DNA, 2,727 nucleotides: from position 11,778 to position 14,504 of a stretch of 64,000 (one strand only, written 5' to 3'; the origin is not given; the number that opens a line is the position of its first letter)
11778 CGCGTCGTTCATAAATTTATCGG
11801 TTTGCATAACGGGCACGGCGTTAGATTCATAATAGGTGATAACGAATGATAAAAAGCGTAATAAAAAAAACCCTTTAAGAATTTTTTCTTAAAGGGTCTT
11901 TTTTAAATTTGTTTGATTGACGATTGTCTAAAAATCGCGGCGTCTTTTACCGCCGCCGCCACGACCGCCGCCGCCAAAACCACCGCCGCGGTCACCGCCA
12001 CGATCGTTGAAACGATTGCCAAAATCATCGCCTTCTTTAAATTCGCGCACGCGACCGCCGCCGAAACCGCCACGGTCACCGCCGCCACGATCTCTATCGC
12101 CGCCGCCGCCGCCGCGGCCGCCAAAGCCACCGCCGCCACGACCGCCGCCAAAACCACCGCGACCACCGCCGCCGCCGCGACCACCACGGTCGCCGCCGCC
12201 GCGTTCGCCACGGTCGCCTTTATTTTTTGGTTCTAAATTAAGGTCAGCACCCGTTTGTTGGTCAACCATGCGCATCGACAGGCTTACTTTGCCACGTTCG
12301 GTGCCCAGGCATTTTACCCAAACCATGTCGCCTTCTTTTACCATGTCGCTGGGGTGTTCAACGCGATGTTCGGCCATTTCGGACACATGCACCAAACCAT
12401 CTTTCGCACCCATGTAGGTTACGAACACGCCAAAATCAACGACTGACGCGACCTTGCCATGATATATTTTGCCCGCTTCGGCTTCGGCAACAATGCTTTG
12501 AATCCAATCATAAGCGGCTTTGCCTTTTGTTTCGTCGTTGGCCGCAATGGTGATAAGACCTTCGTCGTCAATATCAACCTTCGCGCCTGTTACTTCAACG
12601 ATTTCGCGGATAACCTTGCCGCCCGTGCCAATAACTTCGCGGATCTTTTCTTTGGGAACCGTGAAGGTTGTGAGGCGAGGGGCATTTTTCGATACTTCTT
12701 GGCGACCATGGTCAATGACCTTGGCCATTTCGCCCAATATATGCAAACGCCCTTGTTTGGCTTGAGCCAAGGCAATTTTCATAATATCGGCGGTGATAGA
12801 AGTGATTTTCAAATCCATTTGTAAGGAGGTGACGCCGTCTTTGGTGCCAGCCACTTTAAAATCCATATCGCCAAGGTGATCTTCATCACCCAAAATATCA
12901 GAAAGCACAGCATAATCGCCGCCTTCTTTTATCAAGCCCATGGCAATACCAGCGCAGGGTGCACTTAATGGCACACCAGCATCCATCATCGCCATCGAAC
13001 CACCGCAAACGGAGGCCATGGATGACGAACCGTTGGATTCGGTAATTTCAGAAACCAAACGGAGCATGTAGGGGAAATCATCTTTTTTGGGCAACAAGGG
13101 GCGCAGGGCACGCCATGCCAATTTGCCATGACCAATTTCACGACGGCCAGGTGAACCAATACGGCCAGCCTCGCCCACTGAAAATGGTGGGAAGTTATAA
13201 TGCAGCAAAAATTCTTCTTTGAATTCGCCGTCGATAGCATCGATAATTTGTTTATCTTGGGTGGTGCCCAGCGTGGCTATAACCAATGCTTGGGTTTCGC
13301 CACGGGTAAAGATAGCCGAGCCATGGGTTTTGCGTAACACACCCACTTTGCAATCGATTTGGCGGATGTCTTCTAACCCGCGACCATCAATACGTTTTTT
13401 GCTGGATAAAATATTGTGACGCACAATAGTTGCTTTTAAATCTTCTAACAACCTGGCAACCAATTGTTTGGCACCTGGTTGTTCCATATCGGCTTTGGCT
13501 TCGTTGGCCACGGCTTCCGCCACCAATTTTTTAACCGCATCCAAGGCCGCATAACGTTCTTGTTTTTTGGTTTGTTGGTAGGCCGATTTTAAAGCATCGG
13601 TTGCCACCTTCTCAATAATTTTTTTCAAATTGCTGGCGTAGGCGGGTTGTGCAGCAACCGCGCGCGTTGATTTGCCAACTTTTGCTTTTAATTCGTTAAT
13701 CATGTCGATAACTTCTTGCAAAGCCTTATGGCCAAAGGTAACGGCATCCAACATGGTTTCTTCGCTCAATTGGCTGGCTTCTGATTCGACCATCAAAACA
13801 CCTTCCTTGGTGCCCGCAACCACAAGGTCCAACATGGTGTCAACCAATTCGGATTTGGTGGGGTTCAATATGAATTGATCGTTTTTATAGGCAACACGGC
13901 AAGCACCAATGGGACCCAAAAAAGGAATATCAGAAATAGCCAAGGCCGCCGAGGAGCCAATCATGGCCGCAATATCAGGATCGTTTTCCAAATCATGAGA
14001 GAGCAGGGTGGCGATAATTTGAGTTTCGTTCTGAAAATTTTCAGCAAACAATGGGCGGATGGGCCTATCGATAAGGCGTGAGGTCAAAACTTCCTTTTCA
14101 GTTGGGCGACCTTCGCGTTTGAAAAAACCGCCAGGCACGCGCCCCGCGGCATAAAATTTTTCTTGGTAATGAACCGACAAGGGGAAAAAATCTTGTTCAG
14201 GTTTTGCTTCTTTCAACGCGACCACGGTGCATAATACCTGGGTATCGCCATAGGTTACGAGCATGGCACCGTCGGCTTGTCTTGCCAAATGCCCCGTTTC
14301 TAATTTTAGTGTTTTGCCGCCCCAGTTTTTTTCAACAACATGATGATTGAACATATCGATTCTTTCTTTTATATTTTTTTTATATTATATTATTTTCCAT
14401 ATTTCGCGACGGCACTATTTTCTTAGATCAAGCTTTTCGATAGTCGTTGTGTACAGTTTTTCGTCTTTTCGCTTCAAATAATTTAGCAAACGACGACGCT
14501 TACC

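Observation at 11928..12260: PNPase carries a ~100-aa RGG/Gly-Arg-rich C-terminal tail after the S1 domain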

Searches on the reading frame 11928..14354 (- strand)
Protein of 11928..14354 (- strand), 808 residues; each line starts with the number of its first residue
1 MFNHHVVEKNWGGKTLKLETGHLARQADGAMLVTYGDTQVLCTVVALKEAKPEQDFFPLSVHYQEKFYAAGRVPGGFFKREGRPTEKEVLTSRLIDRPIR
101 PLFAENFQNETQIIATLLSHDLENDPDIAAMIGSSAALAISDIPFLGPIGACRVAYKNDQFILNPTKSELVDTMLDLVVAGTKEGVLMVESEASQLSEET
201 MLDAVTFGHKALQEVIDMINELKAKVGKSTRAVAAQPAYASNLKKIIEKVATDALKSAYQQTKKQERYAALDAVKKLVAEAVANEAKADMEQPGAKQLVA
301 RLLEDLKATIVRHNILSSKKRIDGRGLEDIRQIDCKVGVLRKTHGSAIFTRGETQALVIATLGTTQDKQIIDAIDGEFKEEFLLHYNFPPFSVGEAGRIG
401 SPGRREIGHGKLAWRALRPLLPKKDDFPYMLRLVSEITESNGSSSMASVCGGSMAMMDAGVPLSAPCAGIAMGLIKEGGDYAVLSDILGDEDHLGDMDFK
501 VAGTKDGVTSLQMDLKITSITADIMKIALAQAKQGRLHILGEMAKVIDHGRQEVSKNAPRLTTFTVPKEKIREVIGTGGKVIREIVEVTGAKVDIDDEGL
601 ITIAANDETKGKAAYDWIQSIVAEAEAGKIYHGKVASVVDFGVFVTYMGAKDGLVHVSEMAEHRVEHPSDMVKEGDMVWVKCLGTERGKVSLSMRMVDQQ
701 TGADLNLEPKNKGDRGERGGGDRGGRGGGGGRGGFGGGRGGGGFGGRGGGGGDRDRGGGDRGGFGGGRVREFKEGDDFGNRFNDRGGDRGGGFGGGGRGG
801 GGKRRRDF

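Call 3: search_protein_families(library=pfam, proteins=[window:11928-14354:-], max_evalue=0.01)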
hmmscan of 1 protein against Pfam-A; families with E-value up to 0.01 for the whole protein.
window:11928-14354:- (808 aa): 6 families
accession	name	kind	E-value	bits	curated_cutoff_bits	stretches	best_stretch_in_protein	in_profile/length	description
PF01138.27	RNase_PH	-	4.1e-61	205.6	25.5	2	14-144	3-130/130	3' exoribonuclease family, domain 1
PF03725.20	RNase_PH_C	-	2.2e-23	82.4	20.8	2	147-211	1-67/67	3' exoribonuclease family, domain 2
PF03726.19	PNPase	-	2.8e-17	63.4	24.6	1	243-325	2-80/81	Polyribonucleotide nucleotidyltransferase, RNA binding domain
PF00575.29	S1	-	2.9e-13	50.4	22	1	625-694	2-73/74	S1 RNA binding domain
PF00013.35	KH_1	-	2.7e-10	40.3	21.5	1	563-615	3-61/66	KH domain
PF19100.5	DUF5787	-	0.0014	18.8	25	1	205-343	29-167/278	Family of unknown function (DUF5787)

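Call 4: search_protein_families(library=ncbifam, proteins=[window:11928-14354:-], max_evalue=0.001)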
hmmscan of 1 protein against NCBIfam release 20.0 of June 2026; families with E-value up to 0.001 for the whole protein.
window:11928-14354:- (808 aa): 37 families (the best 25 are shown)
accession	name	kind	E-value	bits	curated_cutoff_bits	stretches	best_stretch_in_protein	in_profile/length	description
TIGR03591.1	polynuc_phos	equivalog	0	1035.5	525.05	1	11-696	2-688/689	polyribonucleotide nucleotidyltransferase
NF008805.1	PRK11824.1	equivalog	4.7e-302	1003.5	471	1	8-695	3-681/683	polyribonucleotide nucleotidyltransferase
TIGR02696.1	pppGpp_PNP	exception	6.2e-188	626.6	1106.75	1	9-692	12-718/720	guanosine pentaphosphate synthetase I/polyribonucleotide nucleotidyltransferase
TIGR02065.1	ECX1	equivalog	1.9e-32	112.5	318.7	2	315-539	3-218/230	exosome complex exonuclease Rrp41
NF005208.0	PRK06676.1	equivalog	3.3e-17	62.6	368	1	619-701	270-354/391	30S ribosomal protein S1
NF004952.0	PRK06299.1-2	equivalog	3.1e-15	55.5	524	1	620-699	211-291/580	30S ribosomal protein S1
NF000907.0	PRK00087.1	equivalog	4.1e-15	55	624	1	619-697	470-549/671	bifunctional 4-hydroxy-3-methylbut-2-enyl diphosphate reductase/30S ribosomal protein S1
NF005911.0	PRK07899.1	equivalog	2.7e-14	52.8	691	1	619-700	285-368/486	30S ribosomal protein S1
NF005973.0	PRK08059.1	equivalog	2.8e-14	53.3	148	1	624-702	4-84/123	S1 domain-containing post-transcriptional regulator GSP13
NF006363.0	PRK08582.1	equivalog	1.6e-13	51.1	171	1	626-713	4-92/140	S1 domain-containing RNA-binding protein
NF040579.1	S1_dom_CvfD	subfamily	3.7e-13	49.7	117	1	626-702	2-80/113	CvfD/Ygs/GSP13 family RNA-binding post-transcriptional regulator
NF010379.0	PRK13806.1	equivalog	6.7e-13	48.1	648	1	615-695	280-363/491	30S ribosomal protein S1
NF004473.0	PRK05807.1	equivalog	8.3e-13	48.9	178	1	626-700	4-78/136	S1 domain-containing RNA-binding protein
TIGR00717.1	rpsA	equivalog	2.2e-12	46.3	577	1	624-698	269-346/516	30S ribosomal protein S1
NF004954.0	PRK06299.1-4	equivalog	4.1e-12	45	727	1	620-700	184-265/560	30S ribosomal protein S1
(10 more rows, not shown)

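Call 6: find_homologous_proteins(query=window:11928-14354:-, max_evalue=1e-10)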
Query window:11928-14354:- (808 aa): 8000 proteins with E <= 1e-10 among 8000 candidates; the best 120 are listed.
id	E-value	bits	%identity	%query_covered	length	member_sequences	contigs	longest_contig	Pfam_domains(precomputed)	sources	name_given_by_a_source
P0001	0.0e+0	1780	99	100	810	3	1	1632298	PF00013.36,PF03725.21,PF00575.30,PF03726.20,PF01138.28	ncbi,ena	-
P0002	0.0e+0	1556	90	88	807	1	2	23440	PF00013.36,PF03725.21,PF00575.30,PF03726.20,PF01138.28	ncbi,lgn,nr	ncbi:MAG: polyribonucleotide nucleotidyltransferase [Hydrotalea sp.]|nr:polyribonucleotide nucleotid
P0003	0.0e+0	1372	83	90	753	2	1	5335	PF00013.36,PF03725.21,PF00575.30,PF03726.20,PF01138.28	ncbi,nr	ncbi:MAG: polyribonucleotide nucleotidyltransferase [Alphaproteobacteria bacterium]|nr:polyribonucle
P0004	0.0e+0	1138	71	87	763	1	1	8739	PF00013.36,PF03725.21,PF00575.30,PF03726.20,PF01138.28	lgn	-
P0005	0.0e+0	1046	65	87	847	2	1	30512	PF00013.36,PF03725.21,PF00575.30,PF03726.20,PF01138.28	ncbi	-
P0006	0.0e+0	1019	63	91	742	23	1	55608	PF00013.36,PF03725.21,PF00575.30,PF03726.20,PF01138.28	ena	-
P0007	0.0e+0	1013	64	87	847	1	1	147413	PF00013.36,PF03725.21,PF00575.30,PF03726.20,PF01138.28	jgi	jgi:polyribonucleotide nucleotidyltransferase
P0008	2.3e-297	1007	65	88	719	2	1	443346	PF00013.36,PF03725.21,PF00575.30,PF03726.20,PF01138.28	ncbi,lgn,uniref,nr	ncbi:polyribonucleotide nucleotidyltransferase [Aestuariispira insulae]|uniref:Polyribonucleotide nu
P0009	5.2e-295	999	63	88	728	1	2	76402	PF00013.36,PF03725.21,PF00575.30,PF03726.20,PF01138.28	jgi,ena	-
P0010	6.0e-295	999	65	89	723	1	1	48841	PF00013.36,PF03725.21,PF00575.30,PF03726.20,PF01138.28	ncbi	ncbi:MAG: polyribonucleotide nucleotidyltransferase [Actinomycetota bacterium]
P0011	6.6e-295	999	65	87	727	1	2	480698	PF00013.36,PF03725.21,PF00575.30,PF03726.20,PF01138.28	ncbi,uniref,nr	ncbi:polyribonucleotide nucleotidyltransferase [Marivibrio halodurans]|uniref:Polyribonucleotide nuc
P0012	9.7e-295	998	63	91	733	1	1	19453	PF00013.36,PF03725.21,PF00575.30,PF03726.20,PF01138.28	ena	-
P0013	9.8e-295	998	65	88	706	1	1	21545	PF00013.36,PF03725.21,PF00575.30,PF03726.20,PF01138.28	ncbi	ncbi:MAG: polyribonucleotide nucleotidyltransferase [Kiloniellales bacterium]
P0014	2.3e-294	997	63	88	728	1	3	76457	PF00013.36,PF03725.21,PF00575.30,PF03726.20,PF01138.28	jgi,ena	-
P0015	2.5e-294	997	65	87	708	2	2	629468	PF00013.36,PF03725.21,PF00575.30,PF03726.20,PF01138.28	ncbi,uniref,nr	ncbi:polyribonucleotide nucleotidyltransferase [Elstera cyanobacteriorum]|uniref:Polyribonucleotide 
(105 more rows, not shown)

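Call 11: find_related_loci(query=window:11928-14354:-, collection=genome_contigs, flank=3000)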
Query window:11928-14354:- (808 aa) in genome_contigs; peptide patterns used: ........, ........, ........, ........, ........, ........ (x = any residue, [..] = any of these).
108 stretches matched a pattern; 6 encode a relative of the query (tblastn E <= 1e-3); 6 distinct loci.
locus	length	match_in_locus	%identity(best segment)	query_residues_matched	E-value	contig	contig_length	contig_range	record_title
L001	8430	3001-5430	99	1-808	0e+0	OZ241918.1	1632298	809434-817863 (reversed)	MAG: Alphaproteobacteria bacterium isolate c7ebe426-2153-4c85-b078-b4d09ac0942d genome assembly, chromosome: 1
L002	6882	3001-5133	86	1-711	0e+0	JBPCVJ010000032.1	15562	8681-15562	MAG: Alphaproteobacteria bacterium isolate MAG_seacave_127 S1Ck127_8468650, whole genome shotgun sequence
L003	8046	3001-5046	48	13-694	0e+0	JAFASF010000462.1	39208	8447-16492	MAG: Solirubrobacterales bacterium isolate CP_BM_ER_R8_11 BM_ER_R8_k147_541353, whole genome shotgun sequence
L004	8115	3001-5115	46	13-724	0e+0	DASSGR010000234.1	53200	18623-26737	MAG TPA_asm: Solirubrobacteraceae bacterium isolate SMAG_U1038 k141_85779, whole genome shotgun sequence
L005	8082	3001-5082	43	5-695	3e-174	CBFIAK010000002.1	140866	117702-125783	MAG: Patescibacteria group bacterium isolate Co_bin_206_indstr genome assembly, contig: Co_bin_206_indstr_c2, whole geno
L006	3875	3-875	56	386-675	3e-99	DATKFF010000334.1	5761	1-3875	MAG TPA_asm: Solirubrobacteraceae bacterium isolate SMAG_U14518 k141_2162165, whole genome shotgun sequence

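Call 14: find_encoding_contigs(protein=P0002, flank=6000, max_places=3)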
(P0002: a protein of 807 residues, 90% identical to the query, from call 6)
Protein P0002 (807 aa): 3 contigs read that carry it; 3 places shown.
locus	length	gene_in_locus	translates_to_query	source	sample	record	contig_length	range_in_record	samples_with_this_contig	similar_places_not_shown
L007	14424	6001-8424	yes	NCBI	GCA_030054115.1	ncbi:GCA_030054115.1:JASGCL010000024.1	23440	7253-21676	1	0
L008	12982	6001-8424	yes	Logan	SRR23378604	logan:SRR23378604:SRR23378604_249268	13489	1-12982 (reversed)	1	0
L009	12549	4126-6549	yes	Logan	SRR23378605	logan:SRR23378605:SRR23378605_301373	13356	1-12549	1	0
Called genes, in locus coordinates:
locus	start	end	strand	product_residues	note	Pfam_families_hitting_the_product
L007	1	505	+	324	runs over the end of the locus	PF00571:CBS, PF03471:CorC_HlyC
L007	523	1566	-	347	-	PF02492:cobW, PF07683:CobW_C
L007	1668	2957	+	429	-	PF00464:SHMT, PF00155:Aminotran_1_2, PF01041:DegT_DnrJ_EryC1 (weak), PF01212:Beta_elim_lyase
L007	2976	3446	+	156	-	PF22811:Zn_ribbon_NrdR, PF03477:ATP-cone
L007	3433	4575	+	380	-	PF00383:dCMP_cyt_deam_1 (weak), PF01872:RibD_C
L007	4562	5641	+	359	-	PF01509:TruB_N, PF16198:TruB_C_2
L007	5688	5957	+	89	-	PF00312:Ribosomal_S15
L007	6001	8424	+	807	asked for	PF01138:RNase_PH, PF03725:RNase_PH_C, PF03726:PNPase, PF01138:RNase_PH, PF00013:KH_1, PF00575:S1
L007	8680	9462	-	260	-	PF12686:DUF3800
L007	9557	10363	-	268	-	PF01026:TatD_DNase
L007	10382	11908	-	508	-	PF00133:tRNA-synt_1, PF01406:tRNA-synt_1e, PF09334:tRNA-synt_1g, PF00133:tRNA-synt_1, PF01406:tRNA-synt_1e (weak), PF19303:Anticodon_3, PF08264:Anticodon_1 (weak)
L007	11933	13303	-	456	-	PF00004:AAA (faint), PF13177:DNA_pol3_delta2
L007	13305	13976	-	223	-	PF02223:Thymidylate_kin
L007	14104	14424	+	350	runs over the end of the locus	PF05496:RuvB_N, PF01078:Mg_chelatase (faint), PF00004:AAA, PF07728:AAA_5, PF17864:AAA_lid_4, PF05491:WHD_RuvB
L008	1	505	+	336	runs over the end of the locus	?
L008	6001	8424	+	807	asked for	PF01138:RNase_PH, PF03725:RNase_PH_C, PF03726:PNPase, PF01138:RNase_PH, PF00013:KH_1, PF00575:S1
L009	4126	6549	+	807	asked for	PF01138:RNase_PH, PF03725:RNase_PH_C, PF03726:PNPase, PF01138:RNase_PH, PF00013:KH_1, PF00575:S1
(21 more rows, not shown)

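Call 15: find_encoding_contigs(protein=P0004, flank=6000, max_places=3)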
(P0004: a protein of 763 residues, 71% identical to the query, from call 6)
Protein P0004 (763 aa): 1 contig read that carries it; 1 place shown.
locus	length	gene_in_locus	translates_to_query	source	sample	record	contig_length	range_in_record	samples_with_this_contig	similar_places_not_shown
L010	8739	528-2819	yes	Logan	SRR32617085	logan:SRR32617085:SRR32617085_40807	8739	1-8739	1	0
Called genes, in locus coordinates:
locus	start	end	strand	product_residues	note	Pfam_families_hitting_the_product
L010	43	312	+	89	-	PF00312:Ribosomal_S15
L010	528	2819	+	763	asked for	PF01138:RNase_PH, PF03725:RNase_PH_C, PF03726:PNPase, PF01138:RNase_PH, PF00013:KH_1, PF00575:S1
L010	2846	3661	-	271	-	PF01026:TatD_DNase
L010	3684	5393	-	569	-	PF00133:tRNA-synt_1, PF01406:tRNA-synt_1e (weak), PF09334:tRNA-synt_1g, PF00133:tRNA-synt_1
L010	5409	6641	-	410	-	PF00004:AAA (faint), PF13177:DNA_pol3_delta2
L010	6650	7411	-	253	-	PF02223:Thymidylate_kin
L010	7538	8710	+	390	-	PF05496:RuvB_N, PF00004:AAA, PF07728:AAA_5 (weak), PF17864:AAA_lid_4, PF05491:WHD_RuvB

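Call 41: search_protein_representatives(protein=window:11931-14354:-)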
Query: 808 residues. Proteins with E-value up to 0.001 (for the whole library): 30889; up to 1e-10: 15403; up to 1e-30: 4431. The best 150 are listed.
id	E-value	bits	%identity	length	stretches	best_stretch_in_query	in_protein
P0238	2.4e-229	780.3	54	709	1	2-698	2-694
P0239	2.3e-225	767.2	53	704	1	8-696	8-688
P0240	1.4e-218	744.8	46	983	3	10-722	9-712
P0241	6.8e-217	739.2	47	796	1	7-784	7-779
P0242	7.1e-214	729.2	52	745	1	1-699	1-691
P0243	1.7e-213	727.9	45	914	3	10-702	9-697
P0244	2.9e-213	727.2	50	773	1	1-696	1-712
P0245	2.8e-210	717.3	49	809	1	3-777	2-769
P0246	5.4e-209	713.1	53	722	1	10-694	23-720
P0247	6.1e-209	712.9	50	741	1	5-733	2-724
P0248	1.4e-208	711.7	51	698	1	11-695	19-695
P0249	3.3e-205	700.6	47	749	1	2-744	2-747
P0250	3.9e-205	700.3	49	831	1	10-792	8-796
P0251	6.3e-204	696.3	51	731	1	10-695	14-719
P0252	1.6e-202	691.7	59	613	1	10-560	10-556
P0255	1.4e-201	688.5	49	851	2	252-702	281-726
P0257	1.2e-199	682.1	47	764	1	7-698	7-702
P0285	1.0e-186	639.4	43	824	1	10-789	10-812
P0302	1.3e-181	622.5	44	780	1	2-760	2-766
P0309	1.5e-179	615.7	46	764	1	9-717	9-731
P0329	1.3e-174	599.4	42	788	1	10-709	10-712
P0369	1.8e-165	569.1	42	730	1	10-698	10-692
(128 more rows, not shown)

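Call 42: predict_structure(alignment_id=A1)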
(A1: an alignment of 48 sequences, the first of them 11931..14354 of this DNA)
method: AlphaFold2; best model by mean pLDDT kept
length: 808 residues; sequences in the alignment: 48
mean_pLDDT: 74.9   pTM: 0.68
mean pLDDT of the five models: 74.9, 74.5, 74.3, 73.9, 72.8
residues with pLDDT >= 90: 239; 70-90: 360; 50-70: 57; < 50: 152
segments of 3 or more residues with pLDDT < 50: 66-88, 370-380, 389-407, 711-808
pLDDT, mean of each block of 10 residues (from residue 1): 83 93 78 92 89 74 54 37 42 81 86 86 83 94 91 94 89 91 91 94 97 96 90 82 93 93 90 93 91 86 90 91 89 89 85 84 61 37 53 42 50 84 77 73 83 90 91 88 83 79 95 82 91 94 82 62 79 80 83 80 78 81 76 86 79 81 78 85 77 85 75 38 31 30 29 29 27 27 28 27 29
secondary structure, 60 per line:
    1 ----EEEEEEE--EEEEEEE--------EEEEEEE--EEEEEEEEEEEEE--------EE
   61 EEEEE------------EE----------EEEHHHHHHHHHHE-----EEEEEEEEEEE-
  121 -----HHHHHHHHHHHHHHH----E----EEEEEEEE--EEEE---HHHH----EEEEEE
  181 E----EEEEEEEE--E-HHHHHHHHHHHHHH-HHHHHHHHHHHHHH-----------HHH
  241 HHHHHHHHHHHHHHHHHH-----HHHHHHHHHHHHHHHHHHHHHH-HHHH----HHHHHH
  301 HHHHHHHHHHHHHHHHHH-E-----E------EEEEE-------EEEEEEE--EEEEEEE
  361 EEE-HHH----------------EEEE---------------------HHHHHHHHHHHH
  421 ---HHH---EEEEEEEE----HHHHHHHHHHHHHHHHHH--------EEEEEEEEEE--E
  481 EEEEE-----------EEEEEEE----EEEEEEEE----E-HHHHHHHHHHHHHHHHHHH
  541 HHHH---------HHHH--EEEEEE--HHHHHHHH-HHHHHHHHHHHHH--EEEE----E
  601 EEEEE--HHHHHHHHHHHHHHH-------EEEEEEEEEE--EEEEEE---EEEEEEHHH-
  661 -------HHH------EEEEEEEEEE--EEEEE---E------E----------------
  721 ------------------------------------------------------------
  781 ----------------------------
elements in order (helices of 4 or more, strands of 3 or more residues): E5-11 E14-20 E29-35 E38-50 E59-65 E90-92 H93-102 E109-119 H126-140 E150-157 E160-163 H167-170 E175-181 E186-193 H198-211 H213-226 H238-258 H264-285 H287-290 H295-318 E333-337 E345-351 E354-363 E384-387 H409-420 E430-437 H442-459 E468-477 E480-485 E497-503 E508-515 H522-544 H554-557 E560-565 H568-575 H577-589 E592-595 E600-605 H608-622 E630-639 E642-647 E651-656 E677-686 E689-693
